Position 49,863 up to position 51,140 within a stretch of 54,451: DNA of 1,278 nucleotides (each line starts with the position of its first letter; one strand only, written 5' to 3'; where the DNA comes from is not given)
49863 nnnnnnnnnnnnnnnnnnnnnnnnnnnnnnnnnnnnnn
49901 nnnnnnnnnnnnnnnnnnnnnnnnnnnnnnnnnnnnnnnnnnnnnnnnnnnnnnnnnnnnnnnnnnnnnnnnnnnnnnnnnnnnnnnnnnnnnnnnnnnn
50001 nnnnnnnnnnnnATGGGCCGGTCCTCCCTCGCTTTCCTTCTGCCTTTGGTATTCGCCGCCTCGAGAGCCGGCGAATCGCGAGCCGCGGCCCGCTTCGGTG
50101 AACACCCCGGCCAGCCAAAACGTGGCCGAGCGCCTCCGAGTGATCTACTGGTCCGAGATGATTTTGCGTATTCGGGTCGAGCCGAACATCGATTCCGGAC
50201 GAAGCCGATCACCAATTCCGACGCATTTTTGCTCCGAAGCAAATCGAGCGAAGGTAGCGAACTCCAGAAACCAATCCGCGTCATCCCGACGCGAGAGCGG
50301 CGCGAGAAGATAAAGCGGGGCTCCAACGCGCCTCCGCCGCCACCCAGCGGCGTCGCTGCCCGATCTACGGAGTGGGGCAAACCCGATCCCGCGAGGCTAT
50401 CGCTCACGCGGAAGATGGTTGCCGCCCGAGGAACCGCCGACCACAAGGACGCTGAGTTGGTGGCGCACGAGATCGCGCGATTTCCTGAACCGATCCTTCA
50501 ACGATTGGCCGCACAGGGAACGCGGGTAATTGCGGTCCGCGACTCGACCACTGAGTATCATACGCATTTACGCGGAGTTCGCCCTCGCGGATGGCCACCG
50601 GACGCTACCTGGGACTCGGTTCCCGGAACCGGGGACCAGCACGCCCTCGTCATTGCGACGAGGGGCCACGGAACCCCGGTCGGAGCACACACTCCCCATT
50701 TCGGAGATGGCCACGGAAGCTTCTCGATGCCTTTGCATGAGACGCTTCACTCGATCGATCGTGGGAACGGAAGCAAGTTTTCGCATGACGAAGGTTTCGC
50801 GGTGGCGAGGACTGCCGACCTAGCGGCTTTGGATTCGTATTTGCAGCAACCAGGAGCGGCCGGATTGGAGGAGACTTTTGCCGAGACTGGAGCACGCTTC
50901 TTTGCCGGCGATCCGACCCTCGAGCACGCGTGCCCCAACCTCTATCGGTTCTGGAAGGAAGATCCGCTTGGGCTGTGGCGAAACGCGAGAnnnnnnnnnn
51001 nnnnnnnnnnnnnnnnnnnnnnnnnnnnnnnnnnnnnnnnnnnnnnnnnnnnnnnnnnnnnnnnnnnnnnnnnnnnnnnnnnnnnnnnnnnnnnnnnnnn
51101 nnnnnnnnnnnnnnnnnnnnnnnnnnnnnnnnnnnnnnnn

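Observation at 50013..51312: Secreted HExxH metallopeptidase-like protein with an abutting small lipoprotein, present as a duplicated paralog family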

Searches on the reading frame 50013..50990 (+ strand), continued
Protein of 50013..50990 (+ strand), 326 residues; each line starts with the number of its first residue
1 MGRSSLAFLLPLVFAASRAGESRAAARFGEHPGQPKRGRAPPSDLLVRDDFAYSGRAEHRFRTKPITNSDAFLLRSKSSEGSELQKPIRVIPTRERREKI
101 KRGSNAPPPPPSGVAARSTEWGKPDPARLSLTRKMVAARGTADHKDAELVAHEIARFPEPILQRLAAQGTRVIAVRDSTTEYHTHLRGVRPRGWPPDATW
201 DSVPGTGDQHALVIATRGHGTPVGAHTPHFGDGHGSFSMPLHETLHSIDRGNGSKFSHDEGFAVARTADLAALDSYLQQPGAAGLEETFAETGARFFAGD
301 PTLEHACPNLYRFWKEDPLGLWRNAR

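Call 34: find_encoding_contigs(protein=P0040, flank=6000, max_places=3)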
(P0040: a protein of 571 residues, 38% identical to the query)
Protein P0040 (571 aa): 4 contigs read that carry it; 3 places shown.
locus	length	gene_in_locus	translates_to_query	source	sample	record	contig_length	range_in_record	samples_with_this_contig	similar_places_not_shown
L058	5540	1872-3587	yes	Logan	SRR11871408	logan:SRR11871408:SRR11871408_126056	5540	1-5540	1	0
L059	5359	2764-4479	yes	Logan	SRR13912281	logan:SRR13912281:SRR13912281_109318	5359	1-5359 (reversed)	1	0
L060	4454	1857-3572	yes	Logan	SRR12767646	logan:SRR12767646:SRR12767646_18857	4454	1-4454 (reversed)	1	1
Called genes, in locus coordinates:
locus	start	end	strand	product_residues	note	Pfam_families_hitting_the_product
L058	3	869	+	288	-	?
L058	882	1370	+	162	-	PF05488:PAAR_motif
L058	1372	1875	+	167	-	PF13503:DUF4123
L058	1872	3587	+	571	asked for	-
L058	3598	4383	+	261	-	-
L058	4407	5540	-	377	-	?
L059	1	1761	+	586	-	?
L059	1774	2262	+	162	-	PF05488:PAAR_motif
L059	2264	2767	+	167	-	PF13503:DUF4123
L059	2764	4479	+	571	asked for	-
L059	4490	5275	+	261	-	-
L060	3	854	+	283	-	?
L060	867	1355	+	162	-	PF05488:PAAR_motif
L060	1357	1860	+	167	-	PF13503:DUF4123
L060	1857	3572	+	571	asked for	-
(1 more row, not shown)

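Call 51: predict_structure(alignment_id=A6)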
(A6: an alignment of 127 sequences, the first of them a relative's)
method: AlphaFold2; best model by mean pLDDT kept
length: 317 residues; sequences in the alignment: 127
mean_pLDDT: 87.0   pTM: 0.73
mean pLDDT of the five models: 87.0, 86.8, 86.8, 86.6, 86.4
residues with pLDDT >= 90: 216; 70-90: 46; 50-70: 37; < 50: 18
segments of 3 or more residues with pLDDT < 50: 8-12, 240-250
pLDDT, mean of each block of 10 residues (from residue 1): 50 51 70 96 98 98 96 95 98 93 94 94 98 97 96 95 85 97 95 95 97 94 90 60 43 82 93 71 94 95 91 78
secondary structure, 60 per line:
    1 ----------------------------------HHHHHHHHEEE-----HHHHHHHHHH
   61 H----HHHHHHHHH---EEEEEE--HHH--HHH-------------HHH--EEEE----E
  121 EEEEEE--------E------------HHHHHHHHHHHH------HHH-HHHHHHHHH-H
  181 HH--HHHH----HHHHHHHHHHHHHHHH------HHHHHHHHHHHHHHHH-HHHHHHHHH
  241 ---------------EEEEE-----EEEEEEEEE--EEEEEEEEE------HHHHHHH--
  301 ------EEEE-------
elements in order: H35-42 E43-45 H51-61 H66-74 E78-83 E112-115 E120-126 H148-159 H170-178 H185-188 H193-208 H215-230 H232-240 E256-260 E266-274 E277-285 H292-298 E307-310

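Call 55: fold_search(model_id=the predicted structure, library=pdb)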
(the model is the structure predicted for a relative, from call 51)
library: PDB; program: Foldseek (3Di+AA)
matches with E <= 10: 482; with E <= 0.001: 62
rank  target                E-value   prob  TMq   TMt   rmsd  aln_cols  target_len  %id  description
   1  6fpc_A                9.4e-11  1.00  0.46  0.76   3.0       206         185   26  Structure of the PRO-PRO endopeptidase (PPEP-2) from Paenibacillus alvei (released 2018-05-30)
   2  6fpc_B                3.9e-10  1.00  0.45  0.72   3.7       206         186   25  Structure of the PRO-PRO endopeptidase (PPEP-2) from Paenibacillus alvei (released 2018-05-30)
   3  6r53_B                2.1e-09  1.00  0.47  0.72   3.2       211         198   25  Crystal structure of PPEP-1(K101R) (released 2019-06-12)
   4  6r54_A                2.4e-09  1.00  0.48  0.74   3.1       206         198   24  Crystal structure of PPEP-1(E184A) (released 2019-06-12)
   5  6r5a_A                2.5e-09  1.00  0.48  0.75   3.3       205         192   24  Crystal structure of PPEP-1(W103F) (released 2019-06-12)
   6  5a0s_A                2.5e-09  1.00  0.48  0.74   4.2       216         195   24  Apo-structure of metalloprotease Zmp1 variant E143A from Clostridium difficile (released 2015-08-05)
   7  6r55_B                2.8e-09  1.00  0.47  0.75   3.1       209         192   24  Crystal structure of PPEP-1(E184K) (released 2019-06-12)
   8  5n12_A                2.8e-09  1.00  0.47  0.73   3.2       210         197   24  Crystal structure of TCE treated rPPEP-1 (released 2018-05-30)
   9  5n12_B                3.2e-09  1.00  0.47  0.75   3.1       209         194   24  Crystal structure of TCE treated rPPEP-1 (released 2018-05-30)
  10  5a0x_B                3.8e-09  1.00  0.47  0.75   3.0       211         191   25  Substrate peptide-bound structure of metalloprotease Zmp1 variant E143AY178F from Clostridium difficile (released 2015-08-05)
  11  6r52_B                4.5e-09  1.00  0.47  0.74   3.4       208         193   26  Crystal structure of PPEP-1(K101A) (released 2019-06-12)
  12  6r56_A                4.5e-09  1.00  0.47  0.73   3.3       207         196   25  Crystal structure of PPEP-1(K101E/E184K) (released 2019-06-12)
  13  6r5c_B                5.0e-09  1.00  0.47  0.74   3.2       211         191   25  Crystal structure of PPEP-1(W103F/E143A/Y178F) in complex with substrate peptide Ac-EVNPPVP-CONH2 (released 2019-06-12)
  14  6r54_B                5.3e-09  1.00  0.48  0.75   3.1       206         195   25  Crystal structure of PPEP-1(E184A) (released 2019-06-12)
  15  6r58_D                5.3e-09  1.00  0.46  0.70   3.5       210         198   23  Crystal structure of PPEP-1(E143A/Y178F/E184A) in complex with substrate peptide Ac-EVNAPVP-CONH2 (released 2019-06-12)
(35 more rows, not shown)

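Call 57: find_encoding_contigs(protein=P0001, flank=10000, max_places=3)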
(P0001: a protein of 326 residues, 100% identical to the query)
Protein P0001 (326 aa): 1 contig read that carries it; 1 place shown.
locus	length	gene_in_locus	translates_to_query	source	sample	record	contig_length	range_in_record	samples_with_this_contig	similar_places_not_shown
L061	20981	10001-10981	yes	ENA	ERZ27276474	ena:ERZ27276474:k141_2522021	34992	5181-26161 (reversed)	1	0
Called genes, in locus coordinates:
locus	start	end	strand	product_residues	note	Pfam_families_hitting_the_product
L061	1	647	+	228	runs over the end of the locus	PF01923:Cob_adeno_trans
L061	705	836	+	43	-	PF08534:Redoxin, PF00578:AhpC-TSA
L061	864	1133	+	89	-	PF00578:AhpC-TSA, PF08534:Redoxin (weak)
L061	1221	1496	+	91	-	PF00355:Rieske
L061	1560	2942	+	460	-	-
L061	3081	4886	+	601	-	PF00082:Peptidase_S8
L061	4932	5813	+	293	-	PF01351:RNase_HII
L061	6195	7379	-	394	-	PF04055:Radical_SAM, PF06969:HemN_C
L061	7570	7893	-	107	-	-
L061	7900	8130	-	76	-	PF12728:HTH_17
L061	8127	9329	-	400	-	PF13814:Replic_Relax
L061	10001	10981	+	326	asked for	PF07737:ATLF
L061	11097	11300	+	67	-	-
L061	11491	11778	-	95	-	PF21716:dnstrm_HI1420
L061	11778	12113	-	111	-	PF05973:Gp49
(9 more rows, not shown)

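Call 64: search_protein_families(library=padloc, proteins=[window:50013-50990:+], max_evalue=0.1)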
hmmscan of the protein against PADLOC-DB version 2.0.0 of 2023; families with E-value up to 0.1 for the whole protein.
window:50013-50990:+ (326 aa): 0 families

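Call 65: search_protein_families(library=phrogs, proteins=[window:50013-50990:+], max_evalue=0.1)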
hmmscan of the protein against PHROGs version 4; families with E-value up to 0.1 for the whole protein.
window:50013-50990:+ (326 aa): 0 families

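Call 70: list_cluster_members(proteins=[P0001, P0088])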
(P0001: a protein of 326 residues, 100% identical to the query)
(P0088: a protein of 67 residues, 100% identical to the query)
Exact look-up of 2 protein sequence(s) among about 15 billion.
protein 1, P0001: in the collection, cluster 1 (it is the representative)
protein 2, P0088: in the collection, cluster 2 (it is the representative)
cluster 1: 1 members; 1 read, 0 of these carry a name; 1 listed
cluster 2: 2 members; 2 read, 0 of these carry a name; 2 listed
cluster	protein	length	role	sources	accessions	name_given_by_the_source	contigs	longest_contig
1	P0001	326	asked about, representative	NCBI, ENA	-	-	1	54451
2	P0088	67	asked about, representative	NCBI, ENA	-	-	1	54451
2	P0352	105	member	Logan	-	-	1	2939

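Call 79: search_protein_families(library=pfam, proteins=[P0024, P0042, P0003, P0017, P0034, P0054, P0033, P0073], max_evalue=0.1)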
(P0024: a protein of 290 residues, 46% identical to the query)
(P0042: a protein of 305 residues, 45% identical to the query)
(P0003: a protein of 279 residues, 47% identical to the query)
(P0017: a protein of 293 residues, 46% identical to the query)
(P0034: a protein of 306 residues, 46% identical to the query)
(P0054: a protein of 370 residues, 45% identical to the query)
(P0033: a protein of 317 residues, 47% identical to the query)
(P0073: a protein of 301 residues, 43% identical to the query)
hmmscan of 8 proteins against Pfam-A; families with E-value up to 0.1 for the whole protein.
P0024 (290 aa): 1 family
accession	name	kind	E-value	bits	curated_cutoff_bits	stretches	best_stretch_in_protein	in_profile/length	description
PF07737.17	ATLF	-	3.9e-12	46.7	27.4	1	120-266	27-173/193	Anthrax toxin lethal factor, N- and C-terminal domain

P0042 (305 aa): 2 families
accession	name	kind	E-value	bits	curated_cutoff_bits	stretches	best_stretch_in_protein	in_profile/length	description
PF07737.17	ATLF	-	2.1e-12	47.6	27.4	1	132-283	24-178/193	Anthrax toxin lethal factor, N- and C-terminal domain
PF03433.18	EspA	-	0.04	14.2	23.4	1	139-173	84-116/180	EspA-like secreted protein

P0003 (279 aa): 4 families
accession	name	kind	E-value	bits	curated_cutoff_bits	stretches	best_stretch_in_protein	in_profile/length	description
PF07737.17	ATLF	-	1.2e-16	61.4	27.4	1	106-270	24-191/193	Anthrax toxin lethal factor, N- and C-terminal domain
PF04964.19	Flp_Fap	-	0.00049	20.3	32.2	1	15-51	2-38/46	Flp/Fap pilin component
PF25393.1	LTM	-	0.014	15.7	27.5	1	92-122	1-31/42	LUBAC thetering domain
PF06167.18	Peptidase_M90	-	0.048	13.7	26.2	0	174-208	129-162/243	Glucose-regulated metallo-peptidase M90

P0017 (293 aa): 3 families
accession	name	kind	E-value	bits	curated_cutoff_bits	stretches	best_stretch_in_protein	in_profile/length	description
PF07737.17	ATLF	-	1.4e-13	51.4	27.4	1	121-282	25-189/193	Anthrax toxin lethal factor, N- and C-terminal domain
PF04964.19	Flp_Fap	-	0.00012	22.2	32.2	1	16-51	2-37/46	Flp/Fap pilin component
PF03433.18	EspA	-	0.0095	16.2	23.4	1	127-161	84-116/180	EspA-like secreted protein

P0034 (306 aa): 3 families
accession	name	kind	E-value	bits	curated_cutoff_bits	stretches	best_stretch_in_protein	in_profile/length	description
PF07737.17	ATLF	-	7.5e-13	49.1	27.4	1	133-295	24-189/193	Anthrax toxin lethal factor, N- and C-terminal domain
PF04964.19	Flp_Fap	-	0.0017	18.5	32.2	1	16-52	2-38/46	Flp/Fap pilin component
PF03433.18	EspA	-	0.013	15.8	23.4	1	140-174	84-116/180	EspA-like secreted protein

P0054 (370 aa): 2 families
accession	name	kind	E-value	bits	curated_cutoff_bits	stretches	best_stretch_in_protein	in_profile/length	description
PF07737.17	ATLF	-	1e-12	48.6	27.4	1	203-362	29-190/193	Anthrax toxin lethal factor, N- and C-terminal domain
PF04964.19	Flp_Fap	-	0.0065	16.7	32.2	1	22-48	2-28/46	Flp/Fap pilin component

P0033 (317 aa): 1 family
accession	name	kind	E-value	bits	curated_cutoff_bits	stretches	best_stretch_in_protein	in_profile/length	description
PF07737.17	ATLF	-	1e-07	32.3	27.4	1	66-209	39-172/193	Anthrax toxin lethal factor, N- and C-terminal domain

P0073 (301 aa): 1 family
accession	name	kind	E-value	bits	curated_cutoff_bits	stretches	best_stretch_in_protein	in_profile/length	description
PF07737.17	ATLF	-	2.4e-06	27.9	27.4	1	35-200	36-189/193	Anthrax toxin lethal factor, N- and C-terminal domain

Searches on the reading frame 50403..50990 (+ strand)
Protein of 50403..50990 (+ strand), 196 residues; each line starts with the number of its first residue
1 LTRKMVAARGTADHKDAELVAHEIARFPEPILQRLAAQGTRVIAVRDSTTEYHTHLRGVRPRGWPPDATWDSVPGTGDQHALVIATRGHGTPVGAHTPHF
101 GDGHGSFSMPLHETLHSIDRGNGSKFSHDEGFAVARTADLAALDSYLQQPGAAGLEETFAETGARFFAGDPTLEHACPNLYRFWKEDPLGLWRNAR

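Call 16: find_related_loci(query=A4, collection=genome_contigs, flank=6000)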
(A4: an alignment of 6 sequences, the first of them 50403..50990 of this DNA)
Query A4 (196 aa) in genome_contigs; peptide patterns used: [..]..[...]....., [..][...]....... (x = any residue, [..] = any of these).
235 stretches matched a pattern; 54 encode a relative of the query (tblastn E <= 1e-3); 54 distinct loci.
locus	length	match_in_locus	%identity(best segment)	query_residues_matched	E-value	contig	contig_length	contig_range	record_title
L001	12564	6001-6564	50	5-189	2e-58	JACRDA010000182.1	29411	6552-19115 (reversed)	MAG: Myxococcales bacterium isolate NC_groundwater_1660_Pr3_B-0.1um_73_17 SR-2_scaffold_141_1543372, whole genome shotgu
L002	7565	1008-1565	56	6-188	1e-56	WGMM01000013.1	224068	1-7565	MAG: bacterium isolate RI_372 c_000000162168, whole genome shotgun sequence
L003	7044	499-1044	47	10-188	1e-54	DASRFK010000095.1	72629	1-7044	MAG TPA_asm: Verrucomicrobiia bacterium isolate SMAG_U10030 k141_367645, whole genome shotgun sequence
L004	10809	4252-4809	52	6-188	8e-54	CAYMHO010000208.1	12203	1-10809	MAG TPA_asm: uncultured Fimbriiglobus sp. isolate SRP302895_co1_12 genome assembly, contig: NODE_10214_length_12203_cov_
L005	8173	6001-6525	51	10-185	7e-53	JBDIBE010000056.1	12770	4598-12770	MAG: Thermoanaerobaculia bacterium isolate AS-MICRO-OLR.30 NODE_21124_length_12770_cov_6.131552, whole genome shotgun se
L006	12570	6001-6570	45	1-190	4e-52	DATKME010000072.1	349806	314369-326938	MAG TPA_asm: Vicinamibacteria bacterium isolate SMAG_U14703 k141_4589237, whole genome shotgun sequence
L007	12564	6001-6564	46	1-190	6e-51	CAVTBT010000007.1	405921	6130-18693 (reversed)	MAG: uncultured Gaiellaceae bacterium isolate MFD02360.bin.2.295 genome assembly, contig: contig_4407, whole genome shot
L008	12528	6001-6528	46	3-185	2e-50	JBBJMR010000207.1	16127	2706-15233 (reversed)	MAG: Polyangiaceae bacterium isolate RUP_SRG_27 NODE_6264_length_16127_cov_7.455699, whole genome shotgun sequence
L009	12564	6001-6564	48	8-189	4e-50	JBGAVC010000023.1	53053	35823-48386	MAG: Pyrinomonadaceae bacterium isolate MAG_AAO_H10.68 AAOH10-68_opera_contig_2571, whole genome shotgun sequence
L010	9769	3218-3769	44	1-186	5e-49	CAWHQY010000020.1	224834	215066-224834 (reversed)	MAG: uncultured Alphaproteobacteria bacterium isolate MFD06526.bin.2.119 genome assembly, contig: contig_16519, whole ge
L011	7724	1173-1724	43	1-186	5e-48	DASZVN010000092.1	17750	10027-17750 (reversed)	MAG TPA_asm: Hyphomicrobiales bacterium isolate SMAG_U6132 k141_322604, whole genome shotgun sequence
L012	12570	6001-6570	45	1-190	9e-48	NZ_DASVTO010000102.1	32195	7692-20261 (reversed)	MAG: Sphingomonas sp. isolate SMAG_U3293 k141_989461, whole genome shotgun sequence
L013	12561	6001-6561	46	3-189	5e-46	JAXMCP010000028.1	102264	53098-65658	MAG: Reyranellaceae bacterium isolate STL-PRO13 C2.172.fa-28, whole genome shotgun sequence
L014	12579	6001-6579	46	1-186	3e-45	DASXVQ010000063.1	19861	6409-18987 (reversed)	MAG TPA_asm: Myxococcales bacterium isolate SMAG_U4749 k141_145973, whole genome shotgun sequence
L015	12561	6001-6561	43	1-189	7e-45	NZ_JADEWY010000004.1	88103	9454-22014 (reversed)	Coleofasciculus sp. LEGE 07092 NODE_26_length_88103_cov_12.6592, whole genome shotgun sequence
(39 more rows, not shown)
